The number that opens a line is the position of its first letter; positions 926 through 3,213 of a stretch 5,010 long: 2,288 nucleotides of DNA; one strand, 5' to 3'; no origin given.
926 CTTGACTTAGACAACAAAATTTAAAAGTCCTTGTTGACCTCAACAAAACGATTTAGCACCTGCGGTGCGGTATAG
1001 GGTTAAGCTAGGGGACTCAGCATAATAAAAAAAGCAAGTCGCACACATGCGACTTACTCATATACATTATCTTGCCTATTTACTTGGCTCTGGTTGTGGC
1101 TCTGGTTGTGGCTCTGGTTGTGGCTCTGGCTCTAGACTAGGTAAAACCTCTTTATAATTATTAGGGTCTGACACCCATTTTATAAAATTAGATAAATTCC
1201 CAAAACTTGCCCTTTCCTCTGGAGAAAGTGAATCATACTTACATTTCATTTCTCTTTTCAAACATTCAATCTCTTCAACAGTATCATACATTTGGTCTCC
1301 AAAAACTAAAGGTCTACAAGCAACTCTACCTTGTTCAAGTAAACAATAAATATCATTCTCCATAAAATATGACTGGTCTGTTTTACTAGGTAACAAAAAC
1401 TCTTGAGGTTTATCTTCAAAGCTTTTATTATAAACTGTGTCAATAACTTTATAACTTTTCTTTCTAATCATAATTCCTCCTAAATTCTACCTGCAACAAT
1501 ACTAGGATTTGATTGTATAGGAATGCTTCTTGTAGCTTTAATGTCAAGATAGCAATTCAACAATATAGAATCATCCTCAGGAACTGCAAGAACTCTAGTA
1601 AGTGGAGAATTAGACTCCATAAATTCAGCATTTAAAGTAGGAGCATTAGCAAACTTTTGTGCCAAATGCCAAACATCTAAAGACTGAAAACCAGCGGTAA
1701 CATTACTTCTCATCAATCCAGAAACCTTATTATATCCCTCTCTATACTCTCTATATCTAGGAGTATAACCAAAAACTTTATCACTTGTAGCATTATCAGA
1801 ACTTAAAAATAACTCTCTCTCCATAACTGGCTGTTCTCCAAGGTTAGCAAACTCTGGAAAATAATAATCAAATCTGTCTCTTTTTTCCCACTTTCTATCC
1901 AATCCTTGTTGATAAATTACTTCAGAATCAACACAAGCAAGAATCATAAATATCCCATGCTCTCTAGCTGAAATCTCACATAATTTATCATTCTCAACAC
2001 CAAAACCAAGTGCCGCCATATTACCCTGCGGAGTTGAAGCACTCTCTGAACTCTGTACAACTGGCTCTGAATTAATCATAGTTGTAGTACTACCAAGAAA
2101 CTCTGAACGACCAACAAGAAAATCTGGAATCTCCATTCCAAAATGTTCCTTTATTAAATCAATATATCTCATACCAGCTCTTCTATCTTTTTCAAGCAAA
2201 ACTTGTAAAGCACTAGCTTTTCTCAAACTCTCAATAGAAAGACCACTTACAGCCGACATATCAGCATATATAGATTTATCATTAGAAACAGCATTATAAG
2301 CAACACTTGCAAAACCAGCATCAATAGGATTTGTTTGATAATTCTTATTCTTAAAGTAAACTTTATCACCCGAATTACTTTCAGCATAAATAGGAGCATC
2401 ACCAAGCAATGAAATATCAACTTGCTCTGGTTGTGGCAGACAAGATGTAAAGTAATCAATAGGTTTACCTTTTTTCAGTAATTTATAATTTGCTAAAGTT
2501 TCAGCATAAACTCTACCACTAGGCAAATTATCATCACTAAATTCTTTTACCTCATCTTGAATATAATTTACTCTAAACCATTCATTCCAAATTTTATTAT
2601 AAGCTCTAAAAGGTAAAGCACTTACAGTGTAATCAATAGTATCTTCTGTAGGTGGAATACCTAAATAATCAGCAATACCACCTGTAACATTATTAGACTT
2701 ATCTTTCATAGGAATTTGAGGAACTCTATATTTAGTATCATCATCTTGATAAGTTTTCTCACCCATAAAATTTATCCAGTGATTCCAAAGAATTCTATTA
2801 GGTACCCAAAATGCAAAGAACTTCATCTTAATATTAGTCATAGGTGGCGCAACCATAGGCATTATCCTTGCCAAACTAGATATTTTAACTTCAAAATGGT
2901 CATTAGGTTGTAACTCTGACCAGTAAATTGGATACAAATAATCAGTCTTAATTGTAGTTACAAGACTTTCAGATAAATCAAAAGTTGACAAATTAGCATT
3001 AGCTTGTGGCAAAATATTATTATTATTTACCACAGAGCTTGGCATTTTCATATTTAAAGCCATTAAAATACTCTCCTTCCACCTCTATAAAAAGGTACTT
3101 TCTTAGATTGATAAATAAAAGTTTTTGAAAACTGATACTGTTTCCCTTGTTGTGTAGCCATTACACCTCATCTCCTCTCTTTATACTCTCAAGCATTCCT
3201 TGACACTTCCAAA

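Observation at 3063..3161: Hidden 32-aa basic micro-ORF stop/start-overlapped with the capsid gene. Candidate J/VP8 DNA-condensing protein.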

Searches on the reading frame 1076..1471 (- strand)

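Call 5: search_protein_families(library=pfam, proteins=[window:1076-1471:-], max_evalue=1)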
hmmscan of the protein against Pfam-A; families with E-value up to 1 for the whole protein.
window:1076-1471:- (131 aa): 2 families
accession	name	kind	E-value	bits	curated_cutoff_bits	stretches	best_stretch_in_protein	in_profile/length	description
PF09675.16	Chlamy_scaf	-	1e-08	35.8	25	1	28-129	16-129/134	Chlamydia-phage Chp2 scaffold (Chlamy_scaf)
PF05887.16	Trypan_PARP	-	0.0059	17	100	1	104-129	86-111/134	Procyclic acidic repetitive protein (PARP)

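Call 6: search_protein_families(library=phrogs, proteins=[window:1076-1471:-], max_evalue=1)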
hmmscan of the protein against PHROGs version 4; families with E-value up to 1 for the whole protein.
window:1076-1471:- (131 aa): 7 families
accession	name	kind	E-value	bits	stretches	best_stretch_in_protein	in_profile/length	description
phrog_1642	-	head and packaging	4.3e-09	37.5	1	12-128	8-134/152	virion structural protein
phrog_15824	-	tail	0.026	13.5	1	60-129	752-822/1163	tail fiber protein proximal subunit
phrog_15629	-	unknown function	0.09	13.6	1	41-78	61-98/121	-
phrog_38673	-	unknown function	0.11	13.5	1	111-129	93-111/118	-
phrog_24956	-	unknown function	0.19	11.9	1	114-129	95-110/279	-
phrog_33317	-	unknown function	0.21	12.8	1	112-129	90-107/121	-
phrog_21989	-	unknown function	0.45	12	1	114-130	58-74/80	-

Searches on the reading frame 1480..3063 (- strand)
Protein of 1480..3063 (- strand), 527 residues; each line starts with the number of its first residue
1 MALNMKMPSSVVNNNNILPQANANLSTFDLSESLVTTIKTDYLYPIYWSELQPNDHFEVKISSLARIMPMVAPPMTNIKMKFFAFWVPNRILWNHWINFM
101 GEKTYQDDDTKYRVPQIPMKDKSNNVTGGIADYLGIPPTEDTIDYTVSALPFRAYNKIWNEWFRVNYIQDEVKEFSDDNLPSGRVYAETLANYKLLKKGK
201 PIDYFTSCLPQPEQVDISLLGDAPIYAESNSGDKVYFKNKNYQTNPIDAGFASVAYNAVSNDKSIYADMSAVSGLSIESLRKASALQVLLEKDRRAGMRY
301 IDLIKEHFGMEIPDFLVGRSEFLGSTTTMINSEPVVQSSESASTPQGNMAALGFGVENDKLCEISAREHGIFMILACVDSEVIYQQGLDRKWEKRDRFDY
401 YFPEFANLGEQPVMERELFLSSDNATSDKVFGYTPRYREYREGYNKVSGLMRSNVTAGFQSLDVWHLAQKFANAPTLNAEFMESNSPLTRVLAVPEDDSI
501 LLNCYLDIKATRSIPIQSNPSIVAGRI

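Call 5: search_protein_families(library=pfam, proteins=[window:1480-3063:-], max_evalue=1)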
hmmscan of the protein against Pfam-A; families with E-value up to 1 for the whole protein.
window:1480-3063:- (527 aa): 1 family
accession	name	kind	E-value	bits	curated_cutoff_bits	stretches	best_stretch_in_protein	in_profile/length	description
PF02305.22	Phage_F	-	2.3e-122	409.8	25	1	20-521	5-500/501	Capsid protein (F protein)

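Call 6: search_protein_families(library=phrogs, proteins=[window:1480-3063:-], max_evalue=1)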
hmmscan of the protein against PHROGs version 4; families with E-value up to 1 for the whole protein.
window:1480-3063:- (527 aa): 2 families
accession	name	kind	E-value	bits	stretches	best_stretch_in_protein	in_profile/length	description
phrog_514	-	head and packaging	5e-166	554.4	1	4-523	3-516/531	major head protein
phrog_13908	-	unknown function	0.014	15.7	1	256-296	121-161/294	-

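Call 9: find_related_loci(query=window:1480-3063:-, collection=viral_contigs, flank=3000)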
Query window:1480-3063:- (527 aa) in viral_contigs; peptide patterns used: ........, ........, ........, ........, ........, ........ (x = any residue, [..] = any of these).
15 stretches matched a pattern; 7 encode a relative of the query (tblastn E <= 1e-3); 7 distinct loci.
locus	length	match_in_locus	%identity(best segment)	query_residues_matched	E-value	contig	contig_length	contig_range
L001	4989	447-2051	32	30-521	1e-74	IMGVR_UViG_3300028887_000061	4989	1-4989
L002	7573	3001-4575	33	26-522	1e-73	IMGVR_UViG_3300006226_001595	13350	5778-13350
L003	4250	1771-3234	34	26-522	3e-71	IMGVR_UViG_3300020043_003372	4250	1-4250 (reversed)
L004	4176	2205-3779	32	16-522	4e-69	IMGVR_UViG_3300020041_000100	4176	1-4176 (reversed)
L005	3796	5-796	39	260-520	2e-50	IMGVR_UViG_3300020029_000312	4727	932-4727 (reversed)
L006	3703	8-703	37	286-515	6e-38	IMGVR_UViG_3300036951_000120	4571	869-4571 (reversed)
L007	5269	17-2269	27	24-522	5e-32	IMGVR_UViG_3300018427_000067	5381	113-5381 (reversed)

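Call 22: find_homologous_proteins(query=window:1480-3063:-, max_evalue=1e-100)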
Query window:1480-3063:- (527 aa): 534 proteins with E <= 1e-100 among 8000 candidates; the best 120 are listed.
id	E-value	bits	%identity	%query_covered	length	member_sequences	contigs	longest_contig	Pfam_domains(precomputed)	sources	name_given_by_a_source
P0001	0.0e+0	1208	100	100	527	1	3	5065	PF02305.23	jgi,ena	jgi:hypothetical protein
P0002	6.2e-288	973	79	100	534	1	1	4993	PF02305.23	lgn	-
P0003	5.8e-283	957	78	100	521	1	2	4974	PF02305.23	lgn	-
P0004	1.4e-265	900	75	100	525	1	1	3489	PF02305.23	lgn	-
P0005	2.5e-265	899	74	100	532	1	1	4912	PF02305.23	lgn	-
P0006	7.6e-264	894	75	99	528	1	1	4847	PF02305.23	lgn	-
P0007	7.6e-264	894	74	100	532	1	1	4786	PF02305.23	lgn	-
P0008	3.2e-262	889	74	100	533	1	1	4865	PF02305.23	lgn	-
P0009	9.9e-262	887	73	100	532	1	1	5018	PF02305.23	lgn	-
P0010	8.9e-261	884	75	100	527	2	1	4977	PF02305.23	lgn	-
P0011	1.5e-260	883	74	100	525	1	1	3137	PF02305.23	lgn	-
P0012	4.0e-260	882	74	100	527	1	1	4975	PF02305.23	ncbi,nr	ncbi:VP1 [Gokushovirus WZ-2015a]|nr:VP1 [Gokushovirus WZ-2015a]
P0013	6.7e-260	881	74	100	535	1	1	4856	PF02305.23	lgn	-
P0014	1.1e-259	880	74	99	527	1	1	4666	PF02305.23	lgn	-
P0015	1.3e-258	877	74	100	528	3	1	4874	PF02305.23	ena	-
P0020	1.2e-251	854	70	100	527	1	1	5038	PF02305.23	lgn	-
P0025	3.6e-246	836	69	100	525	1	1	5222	PF02305.23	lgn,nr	nr:MAG: major capsid protein [Gokushovirinae sp.]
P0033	4.1e-244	829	67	100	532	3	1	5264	PF02305.23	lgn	-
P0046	6.2e-204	696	59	99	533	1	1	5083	PF02305.23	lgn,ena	-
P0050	2.8e-203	694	58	99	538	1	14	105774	PF02305.23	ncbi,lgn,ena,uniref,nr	ncbi:MAG: hypothetical protein HUJ87_15605 [Fusobacterium varium]|uniref:major capsid protein n=1 Ta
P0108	6.5e-187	640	53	100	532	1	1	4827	PF02305.23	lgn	-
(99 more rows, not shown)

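Call 25: find_encoding_contigs(protein=P0002, flank=3000, max_places=2)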
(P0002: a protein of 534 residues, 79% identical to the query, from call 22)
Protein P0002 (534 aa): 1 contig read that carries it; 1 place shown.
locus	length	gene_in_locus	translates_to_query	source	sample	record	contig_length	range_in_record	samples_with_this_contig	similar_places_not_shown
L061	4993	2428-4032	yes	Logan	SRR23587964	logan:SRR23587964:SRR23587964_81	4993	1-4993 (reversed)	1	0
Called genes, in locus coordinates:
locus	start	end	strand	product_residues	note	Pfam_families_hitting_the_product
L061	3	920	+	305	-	?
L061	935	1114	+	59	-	-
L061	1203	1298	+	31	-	-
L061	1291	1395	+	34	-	-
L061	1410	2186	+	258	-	-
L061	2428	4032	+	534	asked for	PF02305:Phage_F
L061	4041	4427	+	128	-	PF09675:Chlamy_scaf (weak)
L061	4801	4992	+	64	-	?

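Call 26: find_encoding_contigs(protein=P0003, flank=3000, max_places=2)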
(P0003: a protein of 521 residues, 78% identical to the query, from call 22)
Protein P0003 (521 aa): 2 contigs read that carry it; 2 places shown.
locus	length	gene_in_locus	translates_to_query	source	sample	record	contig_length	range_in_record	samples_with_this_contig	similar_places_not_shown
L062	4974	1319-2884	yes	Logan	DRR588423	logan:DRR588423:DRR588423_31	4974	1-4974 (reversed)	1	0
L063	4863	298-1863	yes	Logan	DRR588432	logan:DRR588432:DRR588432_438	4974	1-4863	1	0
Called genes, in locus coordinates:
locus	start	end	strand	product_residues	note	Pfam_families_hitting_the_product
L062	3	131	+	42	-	?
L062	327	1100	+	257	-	-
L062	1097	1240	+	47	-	-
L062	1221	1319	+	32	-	-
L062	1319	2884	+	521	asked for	PF02305:Phage_F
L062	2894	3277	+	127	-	PF09675:Chlamy_scaf (weak)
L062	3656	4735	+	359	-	PF23343:REP_ORF2-G2P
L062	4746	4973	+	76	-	?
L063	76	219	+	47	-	-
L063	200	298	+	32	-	-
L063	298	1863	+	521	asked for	PF02305:Phage_F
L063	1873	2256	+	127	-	PF09675:Chlamy_scaf (weak)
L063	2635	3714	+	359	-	PF23343:REP_ORF2-G2P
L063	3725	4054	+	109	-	-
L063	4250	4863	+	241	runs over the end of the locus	?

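Call 27: find_encoding_contigs(protein=P0005, flank=3000, max_places=1)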
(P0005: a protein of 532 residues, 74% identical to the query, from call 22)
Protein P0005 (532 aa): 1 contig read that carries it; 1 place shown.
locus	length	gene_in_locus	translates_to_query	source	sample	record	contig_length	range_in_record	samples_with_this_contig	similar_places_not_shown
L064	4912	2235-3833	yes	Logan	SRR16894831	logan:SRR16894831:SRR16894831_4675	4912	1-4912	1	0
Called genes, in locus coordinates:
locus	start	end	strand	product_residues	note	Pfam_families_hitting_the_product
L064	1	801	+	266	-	?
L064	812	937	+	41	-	-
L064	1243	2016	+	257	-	-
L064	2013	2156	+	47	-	-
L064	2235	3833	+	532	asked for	PF02305:Phage_F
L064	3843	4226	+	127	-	PF09675:Chlamy_scaf (weak)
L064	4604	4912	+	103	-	?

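Call 28: find_encoding_contigs(protein=P0009, flank=3000, max_places=1)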
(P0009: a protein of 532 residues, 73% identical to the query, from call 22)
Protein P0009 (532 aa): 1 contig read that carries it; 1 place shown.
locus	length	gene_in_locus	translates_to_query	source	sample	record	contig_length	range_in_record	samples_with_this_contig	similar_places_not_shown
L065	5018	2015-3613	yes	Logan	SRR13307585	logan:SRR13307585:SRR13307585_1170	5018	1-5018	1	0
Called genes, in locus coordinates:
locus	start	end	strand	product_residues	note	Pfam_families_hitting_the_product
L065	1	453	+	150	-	?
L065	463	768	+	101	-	-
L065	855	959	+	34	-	-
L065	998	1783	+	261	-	-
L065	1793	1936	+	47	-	-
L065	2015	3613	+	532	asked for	PF02305:Phage_F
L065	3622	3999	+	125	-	PF09675:Chlamy_scaf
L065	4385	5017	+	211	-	?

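Call 29: find_encoding_contigs(protein=P0020, flank=3000, max_places=1)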
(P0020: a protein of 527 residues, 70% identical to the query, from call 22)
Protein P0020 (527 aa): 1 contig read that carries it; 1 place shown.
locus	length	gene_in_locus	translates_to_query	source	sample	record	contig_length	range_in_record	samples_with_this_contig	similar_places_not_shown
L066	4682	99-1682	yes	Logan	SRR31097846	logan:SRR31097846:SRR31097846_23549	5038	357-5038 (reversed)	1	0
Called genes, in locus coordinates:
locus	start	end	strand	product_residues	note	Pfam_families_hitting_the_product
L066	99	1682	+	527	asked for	PF02305:Phage_F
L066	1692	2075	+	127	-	PF09675:Chlamy_scaf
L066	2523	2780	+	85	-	-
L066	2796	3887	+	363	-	PF23343:REP_ORF2-G2P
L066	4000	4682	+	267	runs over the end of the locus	-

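Call 30: find_encoding_contigs(protein=P0025, flank=3000, max_places=1)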
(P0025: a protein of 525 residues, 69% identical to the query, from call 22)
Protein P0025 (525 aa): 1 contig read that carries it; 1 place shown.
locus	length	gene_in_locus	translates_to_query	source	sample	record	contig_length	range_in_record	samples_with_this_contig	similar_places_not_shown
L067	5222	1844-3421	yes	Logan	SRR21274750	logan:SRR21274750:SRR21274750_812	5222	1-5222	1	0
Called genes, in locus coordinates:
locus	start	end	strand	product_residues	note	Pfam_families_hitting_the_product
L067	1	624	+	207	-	?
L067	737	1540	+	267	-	-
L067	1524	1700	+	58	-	-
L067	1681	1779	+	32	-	-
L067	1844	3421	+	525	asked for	PF02305:Phage_F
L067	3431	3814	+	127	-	PF09675:Chlamy_scaf (weak)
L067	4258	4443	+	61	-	-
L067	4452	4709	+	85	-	-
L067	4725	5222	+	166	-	?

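Call 31: find_encoding_contigs(protein=P0033, flank=3000, max_places=1)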
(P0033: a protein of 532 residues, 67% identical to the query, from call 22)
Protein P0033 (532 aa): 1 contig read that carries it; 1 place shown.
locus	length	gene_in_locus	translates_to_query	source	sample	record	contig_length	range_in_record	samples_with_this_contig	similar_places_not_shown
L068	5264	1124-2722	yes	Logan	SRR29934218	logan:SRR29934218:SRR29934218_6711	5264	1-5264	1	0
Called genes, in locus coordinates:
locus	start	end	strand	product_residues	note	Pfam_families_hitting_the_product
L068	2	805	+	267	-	?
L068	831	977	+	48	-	-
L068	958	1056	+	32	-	-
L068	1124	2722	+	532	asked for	PF02305:Phage_F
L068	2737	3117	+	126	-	PF09675:Chlamy_scaf (weak)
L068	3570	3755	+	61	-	-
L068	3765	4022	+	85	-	-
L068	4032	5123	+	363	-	PF23343:REP_ORF2-G2P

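Call 32: find_encoding_contigs(protein=P0046, flank=3000, max_places=1)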
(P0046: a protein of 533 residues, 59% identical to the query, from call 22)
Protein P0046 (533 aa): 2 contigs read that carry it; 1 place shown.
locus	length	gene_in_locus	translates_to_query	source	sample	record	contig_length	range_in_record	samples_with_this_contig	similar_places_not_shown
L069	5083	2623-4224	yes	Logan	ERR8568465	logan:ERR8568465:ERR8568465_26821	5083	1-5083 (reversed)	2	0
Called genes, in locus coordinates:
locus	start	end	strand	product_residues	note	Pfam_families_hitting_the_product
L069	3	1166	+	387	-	?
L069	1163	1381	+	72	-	-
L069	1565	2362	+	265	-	-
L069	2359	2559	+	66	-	-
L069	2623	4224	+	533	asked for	PF02305:Phage_F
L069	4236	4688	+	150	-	-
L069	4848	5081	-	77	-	?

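Call 33: find_encoding_contigs(protein=P0050, flank=5000, max_places=2)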
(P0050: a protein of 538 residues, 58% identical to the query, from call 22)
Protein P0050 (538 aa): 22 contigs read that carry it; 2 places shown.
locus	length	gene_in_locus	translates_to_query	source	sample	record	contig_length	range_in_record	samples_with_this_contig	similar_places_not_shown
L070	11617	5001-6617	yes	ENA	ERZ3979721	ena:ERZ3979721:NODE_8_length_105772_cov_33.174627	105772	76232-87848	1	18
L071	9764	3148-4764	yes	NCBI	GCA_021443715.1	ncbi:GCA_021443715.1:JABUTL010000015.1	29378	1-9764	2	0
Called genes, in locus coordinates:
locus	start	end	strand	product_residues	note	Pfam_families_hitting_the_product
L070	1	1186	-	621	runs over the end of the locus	PF00122:E1-E2_ATPase, PF00702:Hydrolase, PF08282:Hydrolase_3 (faint)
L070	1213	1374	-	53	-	-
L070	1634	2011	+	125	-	PF01475:FUR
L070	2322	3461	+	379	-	PF23343:REP_ORF2-G2P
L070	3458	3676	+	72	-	-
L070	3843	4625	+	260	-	-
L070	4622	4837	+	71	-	-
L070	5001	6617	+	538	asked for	PF02305:Phage_F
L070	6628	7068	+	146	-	-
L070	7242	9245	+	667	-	PF14697:Fer4_21 (weak), PF23458:DUF7130 (faint), PF02906:Fe_hyd_lg_C, PF02256:Fe_hyd_SSU, PF21349:RUBY_RBDX, PF02915:Rubrerythrin, PF21349:RUBY_RBDX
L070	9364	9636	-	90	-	PF02583:Trns_repr_metal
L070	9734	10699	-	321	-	PF10662:PduV-EutP (faint), PF00350:Dynamin_N (faint), PF03193:RsgA_GTPase, PF01926:MMR_HSR1, PF04548:AIG1 (faint)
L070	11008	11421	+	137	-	PF00583:Acetyltransf_1, PF13673:Acetyltransf_10 (weak), PF13508:Acetyltransf_7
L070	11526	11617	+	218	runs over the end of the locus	PF19700:DUF6198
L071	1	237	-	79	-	?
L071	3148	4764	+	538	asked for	PF02305:Phage_F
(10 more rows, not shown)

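Call 34: find_encoding_contigs(protein=P0108, flank=3000, max_places=1)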
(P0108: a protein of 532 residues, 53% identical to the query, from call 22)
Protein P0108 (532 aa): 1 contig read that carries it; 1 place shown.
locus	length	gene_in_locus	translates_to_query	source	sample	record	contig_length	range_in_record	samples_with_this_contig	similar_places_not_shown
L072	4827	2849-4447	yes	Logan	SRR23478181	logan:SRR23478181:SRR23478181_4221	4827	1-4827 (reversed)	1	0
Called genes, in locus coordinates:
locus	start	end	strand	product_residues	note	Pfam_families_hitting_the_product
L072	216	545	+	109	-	-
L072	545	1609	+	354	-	PF23343:REP_ORF2-G2P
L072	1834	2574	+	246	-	-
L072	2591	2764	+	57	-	-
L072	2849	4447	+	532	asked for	PF02305:Phage_F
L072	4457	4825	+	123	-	?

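Call 108: search_solved_structures(query=window:1480-3063:-, max_evalue=0.001)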
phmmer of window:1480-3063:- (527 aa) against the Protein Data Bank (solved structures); distinct sequences matched with E-value up to 0.001: 3.
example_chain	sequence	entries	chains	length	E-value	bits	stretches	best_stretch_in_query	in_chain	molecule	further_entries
8des_A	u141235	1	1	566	1.3e-102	347.2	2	271-523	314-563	Major capsid protein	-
9cgm_A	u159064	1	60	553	3.8e-67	230.2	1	35-521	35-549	Capsid protein VP1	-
1gff_1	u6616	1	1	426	2.9e-05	26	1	21-228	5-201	BACTERIOPHAGE G4 CAPSID PROTEINS GPF, GPG, GPJ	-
